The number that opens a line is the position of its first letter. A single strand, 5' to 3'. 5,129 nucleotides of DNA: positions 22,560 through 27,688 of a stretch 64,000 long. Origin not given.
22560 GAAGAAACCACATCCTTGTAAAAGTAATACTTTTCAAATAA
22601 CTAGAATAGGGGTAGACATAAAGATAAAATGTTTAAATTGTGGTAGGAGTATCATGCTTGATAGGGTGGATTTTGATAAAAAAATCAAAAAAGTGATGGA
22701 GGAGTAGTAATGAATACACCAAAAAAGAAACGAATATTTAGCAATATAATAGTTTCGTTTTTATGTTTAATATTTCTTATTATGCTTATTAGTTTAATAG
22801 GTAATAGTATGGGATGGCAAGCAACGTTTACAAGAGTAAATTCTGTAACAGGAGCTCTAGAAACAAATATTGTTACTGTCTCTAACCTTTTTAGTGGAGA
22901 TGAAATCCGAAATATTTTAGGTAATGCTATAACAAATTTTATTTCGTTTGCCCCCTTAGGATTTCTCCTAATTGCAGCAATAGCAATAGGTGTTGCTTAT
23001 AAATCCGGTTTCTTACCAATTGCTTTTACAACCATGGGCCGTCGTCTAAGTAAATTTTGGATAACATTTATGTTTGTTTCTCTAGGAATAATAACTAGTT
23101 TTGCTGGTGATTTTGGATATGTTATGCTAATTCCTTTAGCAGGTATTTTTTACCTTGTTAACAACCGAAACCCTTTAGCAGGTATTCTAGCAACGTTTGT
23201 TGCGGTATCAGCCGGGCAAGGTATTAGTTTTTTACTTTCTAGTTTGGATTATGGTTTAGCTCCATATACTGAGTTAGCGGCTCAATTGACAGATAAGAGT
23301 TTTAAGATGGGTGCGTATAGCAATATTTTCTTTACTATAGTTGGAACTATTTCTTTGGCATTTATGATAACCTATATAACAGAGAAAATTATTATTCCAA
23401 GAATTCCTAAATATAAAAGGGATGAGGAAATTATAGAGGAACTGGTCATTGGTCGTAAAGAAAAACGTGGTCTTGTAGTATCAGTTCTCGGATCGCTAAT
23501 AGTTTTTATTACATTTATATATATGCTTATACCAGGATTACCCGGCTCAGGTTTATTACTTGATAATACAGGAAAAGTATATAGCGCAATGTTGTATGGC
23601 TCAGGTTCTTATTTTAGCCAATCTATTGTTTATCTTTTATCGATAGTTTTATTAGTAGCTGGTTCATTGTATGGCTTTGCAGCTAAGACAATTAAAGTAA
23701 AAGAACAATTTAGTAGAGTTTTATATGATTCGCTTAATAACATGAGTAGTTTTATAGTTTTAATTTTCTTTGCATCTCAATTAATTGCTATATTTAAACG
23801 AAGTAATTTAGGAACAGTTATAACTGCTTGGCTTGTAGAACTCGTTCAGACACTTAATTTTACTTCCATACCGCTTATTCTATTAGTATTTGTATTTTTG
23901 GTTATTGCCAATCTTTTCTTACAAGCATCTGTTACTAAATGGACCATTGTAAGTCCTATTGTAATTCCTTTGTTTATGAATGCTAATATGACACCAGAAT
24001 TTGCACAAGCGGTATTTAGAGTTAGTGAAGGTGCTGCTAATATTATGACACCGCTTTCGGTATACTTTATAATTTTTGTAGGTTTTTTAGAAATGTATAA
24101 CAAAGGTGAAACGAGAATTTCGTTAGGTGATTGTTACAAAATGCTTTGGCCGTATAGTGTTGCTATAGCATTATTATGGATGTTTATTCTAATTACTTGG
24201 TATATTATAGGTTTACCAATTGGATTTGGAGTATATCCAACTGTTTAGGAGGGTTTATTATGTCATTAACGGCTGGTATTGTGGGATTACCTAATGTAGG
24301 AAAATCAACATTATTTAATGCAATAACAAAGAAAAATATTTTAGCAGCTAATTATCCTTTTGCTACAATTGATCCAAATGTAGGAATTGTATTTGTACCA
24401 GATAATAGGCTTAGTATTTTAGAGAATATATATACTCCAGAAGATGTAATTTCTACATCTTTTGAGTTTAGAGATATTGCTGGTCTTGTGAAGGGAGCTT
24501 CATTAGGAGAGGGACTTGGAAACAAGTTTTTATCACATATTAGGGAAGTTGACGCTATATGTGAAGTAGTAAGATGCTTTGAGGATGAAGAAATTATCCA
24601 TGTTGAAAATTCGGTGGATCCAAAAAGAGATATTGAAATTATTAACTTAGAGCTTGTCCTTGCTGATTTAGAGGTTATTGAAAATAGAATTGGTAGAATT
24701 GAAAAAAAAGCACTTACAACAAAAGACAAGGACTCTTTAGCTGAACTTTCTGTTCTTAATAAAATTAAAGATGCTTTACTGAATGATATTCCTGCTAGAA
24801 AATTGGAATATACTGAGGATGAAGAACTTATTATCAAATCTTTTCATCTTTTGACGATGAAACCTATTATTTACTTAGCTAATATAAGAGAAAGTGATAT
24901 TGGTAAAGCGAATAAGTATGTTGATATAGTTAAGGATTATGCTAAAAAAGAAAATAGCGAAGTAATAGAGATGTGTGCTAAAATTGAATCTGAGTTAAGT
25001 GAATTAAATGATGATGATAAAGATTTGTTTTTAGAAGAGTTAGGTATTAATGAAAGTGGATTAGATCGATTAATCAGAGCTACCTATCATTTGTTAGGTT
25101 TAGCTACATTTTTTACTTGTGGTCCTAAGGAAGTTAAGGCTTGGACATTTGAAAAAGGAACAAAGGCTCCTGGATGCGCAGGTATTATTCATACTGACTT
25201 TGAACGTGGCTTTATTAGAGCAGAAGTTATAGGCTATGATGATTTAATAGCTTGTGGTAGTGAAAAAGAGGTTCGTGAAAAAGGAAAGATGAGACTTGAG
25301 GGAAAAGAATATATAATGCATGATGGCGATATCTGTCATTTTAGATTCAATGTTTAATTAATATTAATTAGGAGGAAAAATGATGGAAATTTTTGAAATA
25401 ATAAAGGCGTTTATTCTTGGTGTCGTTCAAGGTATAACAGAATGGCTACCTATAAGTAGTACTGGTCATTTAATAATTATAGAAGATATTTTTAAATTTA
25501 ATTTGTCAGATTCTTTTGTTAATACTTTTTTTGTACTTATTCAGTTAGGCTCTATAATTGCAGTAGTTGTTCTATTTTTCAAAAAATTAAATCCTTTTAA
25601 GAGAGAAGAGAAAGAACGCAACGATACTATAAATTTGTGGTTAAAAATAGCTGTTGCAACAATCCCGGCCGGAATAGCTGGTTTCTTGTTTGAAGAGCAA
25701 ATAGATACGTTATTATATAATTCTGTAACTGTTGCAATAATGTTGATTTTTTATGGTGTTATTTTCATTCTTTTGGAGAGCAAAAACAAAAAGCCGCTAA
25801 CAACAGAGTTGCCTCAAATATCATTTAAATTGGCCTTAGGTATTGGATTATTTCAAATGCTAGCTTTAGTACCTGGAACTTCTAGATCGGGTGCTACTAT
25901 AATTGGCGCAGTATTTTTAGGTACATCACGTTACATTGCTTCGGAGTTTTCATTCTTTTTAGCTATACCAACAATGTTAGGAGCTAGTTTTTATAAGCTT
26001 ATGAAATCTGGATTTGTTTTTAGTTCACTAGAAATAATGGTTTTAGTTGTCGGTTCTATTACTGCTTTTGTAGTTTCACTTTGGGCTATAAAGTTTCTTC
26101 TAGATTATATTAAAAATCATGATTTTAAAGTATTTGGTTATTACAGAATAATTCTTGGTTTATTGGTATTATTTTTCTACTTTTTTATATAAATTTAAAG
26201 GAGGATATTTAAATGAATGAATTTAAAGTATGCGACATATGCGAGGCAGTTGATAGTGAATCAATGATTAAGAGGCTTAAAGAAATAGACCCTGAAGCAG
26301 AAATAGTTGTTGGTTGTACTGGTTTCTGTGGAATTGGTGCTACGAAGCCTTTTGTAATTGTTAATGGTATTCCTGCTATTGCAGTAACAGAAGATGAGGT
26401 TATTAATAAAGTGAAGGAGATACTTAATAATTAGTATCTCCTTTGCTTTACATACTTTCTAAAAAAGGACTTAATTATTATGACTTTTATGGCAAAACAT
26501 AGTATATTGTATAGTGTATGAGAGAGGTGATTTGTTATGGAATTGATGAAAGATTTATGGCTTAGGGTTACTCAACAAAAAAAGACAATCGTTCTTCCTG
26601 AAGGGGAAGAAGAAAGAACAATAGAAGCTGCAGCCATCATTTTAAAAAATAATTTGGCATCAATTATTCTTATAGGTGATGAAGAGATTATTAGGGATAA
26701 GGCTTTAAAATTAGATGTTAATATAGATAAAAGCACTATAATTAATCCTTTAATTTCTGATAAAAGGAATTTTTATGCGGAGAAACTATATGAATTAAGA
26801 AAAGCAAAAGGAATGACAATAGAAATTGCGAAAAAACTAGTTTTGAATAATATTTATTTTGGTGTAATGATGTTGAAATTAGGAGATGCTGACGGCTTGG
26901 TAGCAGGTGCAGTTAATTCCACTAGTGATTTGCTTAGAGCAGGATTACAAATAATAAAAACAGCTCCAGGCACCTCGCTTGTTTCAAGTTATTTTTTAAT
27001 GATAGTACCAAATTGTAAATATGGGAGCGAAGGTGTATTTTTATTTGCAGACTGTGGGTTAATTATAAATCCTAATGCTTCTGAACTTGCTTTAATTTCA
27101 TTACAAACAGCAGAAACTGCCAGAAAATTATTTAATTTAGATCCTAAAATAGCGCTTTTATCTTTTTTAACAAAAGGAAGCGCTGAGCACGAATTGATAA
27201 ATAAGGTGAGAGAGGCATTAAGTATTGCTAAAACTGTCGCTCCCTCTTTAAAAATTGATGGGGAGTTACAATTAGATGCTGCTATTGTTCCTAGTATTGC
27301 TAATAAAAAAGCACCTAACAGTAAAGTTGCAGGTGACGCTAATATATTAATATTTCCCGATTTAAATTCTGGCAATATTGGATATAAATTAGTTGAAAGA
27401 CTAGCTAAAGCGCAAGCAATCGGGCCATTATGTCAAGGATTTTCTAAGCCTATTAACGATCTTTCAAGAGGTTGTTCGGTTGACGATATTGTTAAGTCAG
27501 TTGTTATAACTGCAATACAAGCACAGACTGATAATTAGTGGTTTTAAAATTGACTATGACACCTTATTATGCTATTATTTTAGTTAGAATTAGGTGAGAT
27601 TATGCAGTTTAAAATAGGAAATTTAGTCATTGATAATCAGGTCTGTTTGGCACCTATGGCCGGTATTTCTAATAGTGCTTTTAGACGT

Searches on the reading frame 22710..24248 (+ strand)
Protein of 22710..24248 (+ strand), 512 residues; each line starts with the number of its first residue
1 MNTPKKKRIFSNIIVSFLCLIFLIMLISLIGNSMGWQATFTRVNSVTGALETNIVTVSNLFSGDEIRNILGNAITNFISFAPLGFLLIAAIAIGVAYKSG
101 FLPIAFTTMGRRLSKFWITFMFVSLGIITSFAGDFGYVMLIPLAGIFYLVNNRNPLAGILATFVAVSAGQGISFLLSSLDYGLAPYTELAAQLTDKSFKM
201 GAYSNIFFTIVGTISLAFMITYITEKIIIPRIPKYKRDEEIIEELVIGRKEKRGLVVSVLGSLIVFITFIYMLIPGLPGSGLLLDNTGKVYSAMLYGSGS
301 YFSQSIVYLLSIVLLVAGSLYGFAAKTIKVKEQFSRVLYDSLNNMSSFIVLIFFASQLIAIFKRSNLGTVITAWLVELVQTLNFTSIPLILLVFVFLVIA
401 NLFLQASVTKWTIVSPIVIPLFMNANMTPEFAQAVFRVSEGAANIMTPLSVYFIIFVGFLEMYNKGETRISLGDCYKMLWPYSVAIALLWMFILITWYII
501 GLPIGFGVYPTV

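Call 37: search_protein_families(library=pfam, proteins=[window:22710-24248:+], max_evalue=0.0001)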
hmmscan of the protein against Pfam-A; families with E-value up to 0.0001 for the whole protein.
window:22710-24248:+ (512 aa): 1 family
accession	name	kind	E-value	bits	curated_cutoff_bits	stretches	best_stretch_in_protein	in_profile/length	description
PF03806.19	ABG_transport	-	3.7e-104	349.2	27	1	14-509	17-499/502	AbgT putative transporter family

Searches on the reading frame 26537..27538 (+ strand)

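Call 72: search_protein_families(library=pfam, proteins=[window:26537-27538:+], max_evalue=0.001)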
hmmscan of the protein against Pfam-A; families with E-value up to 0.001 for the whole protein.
window:26537-27538:+ (333 aa): 1 family
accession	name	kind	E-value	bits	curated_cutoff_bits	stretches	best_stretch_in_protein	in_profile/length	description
PF01515.24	PTA_PTB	-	1.4e-123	412.8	24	1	3-326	2-319/319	Phosphate acetyl/butaryl transferase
